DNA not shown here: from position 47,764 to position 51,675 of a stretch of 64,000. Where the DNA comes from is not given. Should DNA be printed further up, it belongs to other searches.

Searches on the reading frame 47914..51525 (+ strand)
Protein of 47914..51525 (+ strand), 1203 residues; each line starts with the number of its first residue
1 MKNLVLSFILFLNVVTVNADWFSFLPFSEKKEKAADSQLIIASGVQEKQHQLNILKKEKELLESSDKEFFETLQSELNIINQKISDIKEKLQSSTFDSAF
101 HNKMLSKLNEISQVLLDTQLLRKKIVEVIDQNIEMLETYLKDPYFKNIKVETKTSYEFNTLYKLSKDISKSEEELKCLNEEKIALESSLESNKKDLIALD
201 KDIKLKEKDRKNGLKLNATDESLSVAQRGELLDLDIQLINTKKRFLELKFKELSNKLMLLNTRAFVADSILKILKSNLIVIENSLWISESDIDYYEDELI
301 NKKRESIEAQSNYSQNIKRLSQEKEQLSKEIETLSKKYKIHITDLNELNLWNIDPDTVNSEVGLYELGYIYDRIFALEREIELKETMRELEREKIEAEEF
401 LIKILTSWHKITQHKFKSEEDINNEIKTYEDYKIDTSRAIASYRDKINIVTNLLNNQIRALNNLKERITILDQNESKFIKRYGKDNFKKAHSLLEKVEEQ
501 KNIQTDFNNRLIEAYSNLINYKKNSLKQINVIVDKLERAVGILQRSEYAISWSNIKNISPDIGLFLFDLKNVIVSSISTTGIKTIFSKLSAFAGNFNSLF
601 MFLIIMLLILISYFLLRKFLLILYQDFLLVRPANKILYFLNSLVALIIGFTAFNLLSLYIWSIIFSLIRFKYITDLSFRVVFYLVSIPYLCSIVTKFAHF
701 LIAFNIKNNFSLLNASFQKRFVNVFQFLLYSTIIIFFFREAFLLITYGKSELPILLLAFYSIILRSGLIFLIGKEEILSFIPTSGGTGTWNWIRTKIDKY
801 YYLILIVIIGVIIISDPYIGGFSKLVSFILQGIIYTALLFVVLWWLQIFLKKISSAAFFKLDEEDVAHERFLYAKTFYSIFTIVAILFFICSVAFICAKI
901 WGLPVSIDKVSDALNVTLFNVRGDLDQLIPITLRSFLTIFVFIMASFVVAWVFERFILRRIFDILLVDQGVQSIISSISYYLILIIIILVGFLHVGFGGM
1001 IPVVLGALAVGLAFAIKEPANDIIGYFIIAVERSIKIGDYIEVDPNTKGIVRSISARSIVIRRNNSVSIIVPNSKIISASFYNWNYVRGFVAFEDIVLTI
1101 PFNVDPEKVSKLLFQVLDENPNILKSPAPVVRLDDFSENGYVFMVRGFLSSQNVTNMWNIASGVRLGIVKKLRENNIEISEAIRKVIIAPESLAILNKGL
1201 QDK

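Call 15: search_protein_families(library=ncbifam, proteins=[window:47914-51525:+], max_evalue=0.00001)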
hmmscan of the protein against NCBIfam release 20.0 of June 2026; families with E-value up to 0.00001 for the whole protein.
window:47914-51525:+ (1203 aa): 2 families
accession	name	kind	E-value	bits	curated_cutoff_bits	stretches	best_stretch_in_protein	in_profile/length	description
NF008438.0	PRK11281.1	equivalog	3.2e-18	64.9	991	1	915-1180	815-1080/1113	mechanosensitive channel MscK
NF007662.0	PRK10334.1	subfamily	1.2e-12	47.7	321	1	941-1160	36-253/286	small-conductance mechanosensitive channel MscS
